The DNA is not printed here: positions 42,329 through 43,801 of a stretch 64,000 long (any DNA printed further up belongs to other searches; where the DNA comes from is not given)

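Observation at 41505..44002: KaiC-like domain fused to P-loop GTPase, followed directly by Roadblock/LC7, at the head of the pilus locus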

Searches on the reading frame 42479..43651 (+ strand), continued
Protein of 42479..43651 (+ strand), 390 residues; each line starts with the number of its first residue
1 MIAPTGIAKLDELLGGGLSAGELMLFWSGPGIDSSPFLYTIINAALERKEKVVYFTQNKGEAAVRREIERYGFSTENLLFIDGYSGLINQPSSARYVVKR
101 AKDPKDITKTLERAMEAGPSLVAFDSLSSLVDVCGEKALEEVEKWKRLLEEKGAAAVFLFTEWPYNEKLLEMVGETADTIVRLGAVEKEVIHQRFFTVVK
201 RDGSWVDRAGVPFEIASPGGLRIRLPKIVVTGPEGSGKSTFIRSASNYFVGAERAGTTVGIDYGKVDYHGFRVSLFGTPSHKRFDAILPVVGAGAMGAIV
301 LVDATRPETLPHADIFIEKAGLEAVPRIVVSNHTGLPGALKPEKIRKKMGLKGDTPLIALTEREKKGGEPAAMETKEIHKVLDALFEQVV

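Call 72: search_protein_families(library=pfam, proteins=[L014:1502-3862:+, L014:11187-11561:+, L014:11938-12873:+, L014:12911-13816:+, L014:14088-15104:+, L014:15123-16097:+, L014:16749-17528:+, L014:17701-18330:+, L014:18327-19547:+, L014:528-1502:+], max_evalue=0.01)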
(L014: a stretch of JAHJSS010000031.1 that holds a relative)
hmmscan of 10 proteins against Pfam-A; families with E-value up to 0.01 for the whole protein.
L014:1502-3862:+ (786 aa): 3 families
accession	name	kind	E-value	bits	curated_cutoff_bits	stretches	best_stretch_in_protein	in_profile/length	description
PF13385.13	Laminin_G_3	-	5.4e-22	79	27.6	1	430-583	1-151/151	Concanavalin A-like lectin/glucanases superfamily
PF16656.11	Pur_ac_phosph_N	-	2.4e-08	34.8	30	1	155-233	9-93/93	Purple acid Phosphatase, N-terminal domain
PF00041.27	fn3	-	5.2e-05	23.8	25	0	246-314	3-74/84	Fibronectin type III domain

L014:11187-11561:+ (124 aa): 1 family
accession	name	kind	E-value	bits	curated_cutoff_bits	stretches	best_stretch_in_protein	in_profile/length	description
PF10960.13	Holin_BhlA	-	0.0036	17.7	22.6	0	107-122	18-33/70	BhlA holin family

L014:11938-12873:+ (311 aa): 3 families
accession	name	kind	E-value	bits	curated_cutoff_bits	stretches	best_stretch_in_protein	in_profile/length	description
PF13483.12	Lactamase_B_3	-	1.4e-19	71.1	24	2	179-269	1-58/160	Beta-lactamase superfamily domain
PF12706.13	Lactamase_B_2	-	1.8e-19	70.6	27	2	196-309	1-115/200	Beta-lactamase superfamily domain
PF00753.33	Lactamase_B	-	5.5e-06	26.9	22.7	1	194-294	14-117/196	Metallo-beta-lactamase superfamily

L014:12911-13816:+ (301 aa): 1 family
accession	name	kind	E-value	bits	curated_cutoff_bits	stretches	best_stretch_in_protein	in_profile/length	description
PF00672.30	HAMP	-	4.7e-10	40.1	25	1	196-238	10-52/53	HAMP domain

L014:14088-15104:+ (338 aa): 1 family
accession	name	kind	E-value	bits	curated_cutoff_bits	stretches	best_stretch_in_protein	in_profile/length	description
PF04392.18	ABC_sub_bind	-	1.3e-07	31.7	25.9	1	256-335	210-290/293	ABC transporter substrate binding protein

L014:15123-16097:+ (324 aa): 1 family
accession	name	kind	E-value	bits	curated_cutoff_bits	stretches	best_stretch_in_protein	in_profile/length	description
PF00672.30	HAMP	-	6.3e-17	62.1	25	1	201-253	1-53/53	HAMP domain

L014:16749-17528:+ (259 aa): 0 families

L014:17701-18330:+ (209 aa): 5 families
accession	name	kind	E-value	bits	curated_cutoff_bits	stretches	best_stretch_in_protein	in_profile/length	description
PF00989.32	PAS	-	3.3e-15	56.5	22.6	1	29-140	2-113/113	PAS fold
PF13426.13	PAS_9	-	6.3e-14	52.6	27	1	39-142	2-103/103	PAS domain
PF13188.13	PAS_8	-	1.3e-07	31.7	21.8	1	29-67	2-38/65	PAS domain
PF08448.16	PAS_4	-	2.3e-07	31.4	23.1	1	35-144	2-109/110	PAS fold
PF08447.18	PAS_3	-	2e-06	28.4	25.6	1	53-133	4-85/89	PAS fold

L014:18327-19547:+ (406 aa): 2 families
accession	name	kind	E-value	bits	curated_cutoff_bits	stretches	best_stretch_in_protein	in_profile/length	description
PF08495.15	FIST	-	1.2e-45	156.2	23.2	1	40-231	2-188/189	FIST N domain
PF10442.14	FIST_C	-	3.9e-32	111.6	28.5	1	234-378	1-131/131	FIST C domain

L014:528-1502:+ (324 aa): 3 families
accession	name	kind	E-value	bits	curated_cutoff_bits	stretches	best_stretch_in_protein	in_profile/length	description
PF06745.19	ATPase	-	1.3e-62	211.6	26.6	1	99-321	1-230/231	KaiC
PF13481.12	AAA_25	-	6.5e-06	26.3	27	1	97-255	13-189/195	AAA domain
PF03796.21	DnaB_C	-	0.00012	22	27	1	99-167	2-69/255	DnaB-like helicase C terminal domain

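Call 75: search_protein_representatives(alignment_id=A1)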
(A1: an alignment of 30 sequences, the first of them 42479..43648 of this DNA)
Query: 30 sequences, 388 profile positions. Proteins with E-value up to 0.001 (for the whole library): 30915; up to 1e-10: 3871; up to 1e-30: 249. The best 150 are listed.
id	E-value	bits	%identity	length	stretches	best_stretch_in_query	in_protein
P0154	6.1e-142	489.6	-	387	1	1-387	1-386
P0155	1.2e-139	482.0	-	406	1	2-384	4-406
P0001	2.3e-135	468.0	-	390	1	2-384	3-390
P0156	6.3e-134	463.2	-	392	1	1-385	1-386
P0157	1.0e-132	459.2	-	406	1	2-384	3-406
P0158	1.2e-129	449.1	-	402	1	1-385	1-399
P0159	8.5e-124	429.9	-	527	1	3-386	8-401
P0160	2.3e-122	425.2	-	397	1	1-385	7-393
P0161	1.9e-121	422.1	-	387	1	1-385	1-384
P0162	2.2e-120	418.7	-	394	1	2-384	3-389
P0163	2.2e-118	412.0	-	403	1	2-384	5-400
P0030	1.7e-116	405.8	-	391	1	1-386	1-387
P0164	1.7e-115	402.6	-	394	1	3-386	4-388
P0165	1.5e-114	399.5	-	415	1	3-385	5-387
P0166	1.8e-114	399.2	-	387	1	1-386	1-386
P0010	8.5e-114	396.9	-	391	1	2-386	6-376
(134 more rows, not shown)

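Call 78: search_protein_families(library=pfam, proteins=[L071:11203-11907:+, L071:8751-9419:+, L071:12665-13594:+], max_evalue=0.01)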
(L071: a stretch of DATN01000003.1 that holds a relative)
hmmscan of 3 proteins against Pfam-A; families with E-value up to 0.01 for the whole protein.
L071:11203-11907:+ (234 aa): 8 families
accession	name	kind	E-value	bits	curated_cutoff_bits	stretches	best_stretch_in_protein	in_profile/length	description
PF06745.19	ATPase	-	2.1e-33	116.1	26.6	1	5-232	1-226/231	KaiC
PF13173.12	AAA_14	-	0.00065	20.1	27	1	27-101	2-76/129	AAA domain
PF24336.1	DUF7504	-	0.0012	19.8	27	1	136-203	113-179/179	Family of unknown function (DUF7504)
PF00154.27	RecA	-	0.0013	18.7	27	1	15-84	40-107/262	recA bacterial DNA recombination protein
PF13481.12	AAA_25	-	0.0015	18.6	27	1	24-59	30-64/195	AAA domain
PF13479.12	AAA_24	-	0.0031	17.8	27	0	27-71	2-38/195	AAA domain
PF23365.1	DUF7090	-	0.0077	16.4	27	1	113-206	92-185/192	Family of unknown function (DUF7090)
PF00519.23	PPV_E1_C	-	0.0089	15.7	26.5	0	23-63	115-153/289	Papillomavirus helicase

L071:8751-9419:+ (222 aa): 5 families
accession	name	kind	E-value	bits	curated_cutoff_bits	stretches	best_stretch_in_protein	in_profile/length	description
PF24336.1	DUF7504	-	3.2e-18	67.3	27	1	48-186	29-172/179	Family of unknown function (DUF7504)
PF23365.1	DUF7090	-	4.8e-12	46.4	27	1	4-195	1-184/192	Family of unknown function (DUF7090)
PF06745.19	ATPase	-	6e-12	45.9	26.6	1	17-196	16-190/231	KaiC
PF05625.17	PAXNEB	-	4.8e-06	26.3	28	1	106-194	177-273/366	PAXNEB protein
PF05763.18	DUF835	-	1.9e-05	24.9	33.1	1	127-184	78-133/136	Protein of unknown function (DUF835)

L071:12665-13594:+ (309 aa): 18 families
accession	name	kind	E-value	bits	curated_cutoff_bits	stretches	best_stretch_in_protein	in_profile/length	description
PF13424.12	TPR_12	-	8.8e-20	71.1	30.1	2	48-120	3-77/77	Tetratricopeptide repeat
PF07719.23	TPR_2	-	8.4e-14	50.9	27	2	89-118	2-31/34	Tetratricopeptide repeat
PF13374.12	TPR_10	-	2.5e-12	46.8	27.5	1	49-77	3-31/42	Tetratricopeptide repeat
PF00515.34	TPR_1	-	2e-11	43.7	27.8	2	49-77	2-30/34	Tetratricopeptide repeat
PF13181.12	TPR_8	-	3.4e-09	36.6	25.7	2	94-119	7-32/34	Tetratricopeptide repeat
PF13428.12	TPR_14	-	4.5e-07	30.4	23.5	0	91-119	4-32/44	Tetratricopeptide repeat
PF13432.12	TPR_16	-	4.4e-06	27.5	32.7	0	38-75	21-58/65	Tetratricopeptide repeat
PF14938.12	SNAP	-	2.3e-05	24.4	25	0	180-292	78-183/282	Soluble NSF attachment protein, SNAP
PF25756.1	TPR_INTS8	-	5.5e-05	22.5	27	1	69-119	306-358/488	INTS8, TPR repeats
PF10345.15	Cohesin_load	-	0.00013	21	25.8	0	190-274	461-545/585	Cohesin loading factor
PF04190.19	GET4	-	0.0002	21.6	30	1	175-241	65-113/257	Golgi to ER traffic protein 4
PF25068.1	ARM_TT21_4th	-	0.00021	22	30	1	93-242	4-151/153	Tetratricopeptide repeat protein 21 forth ARM domain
PF13176.12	TPR_7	-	0.00031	21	27.9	0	51-84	2-35/36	Tetratricopeptide repeat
PF13174.12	TPR_6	-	0.00098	20.1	26.3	0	50-73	2-25/33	Tetratricopeptide repeat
PF08631.16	SPO22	-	0.0022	17.9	27.5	0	37-110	23-106/274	Meiosis protein SPO22/ZIP4 like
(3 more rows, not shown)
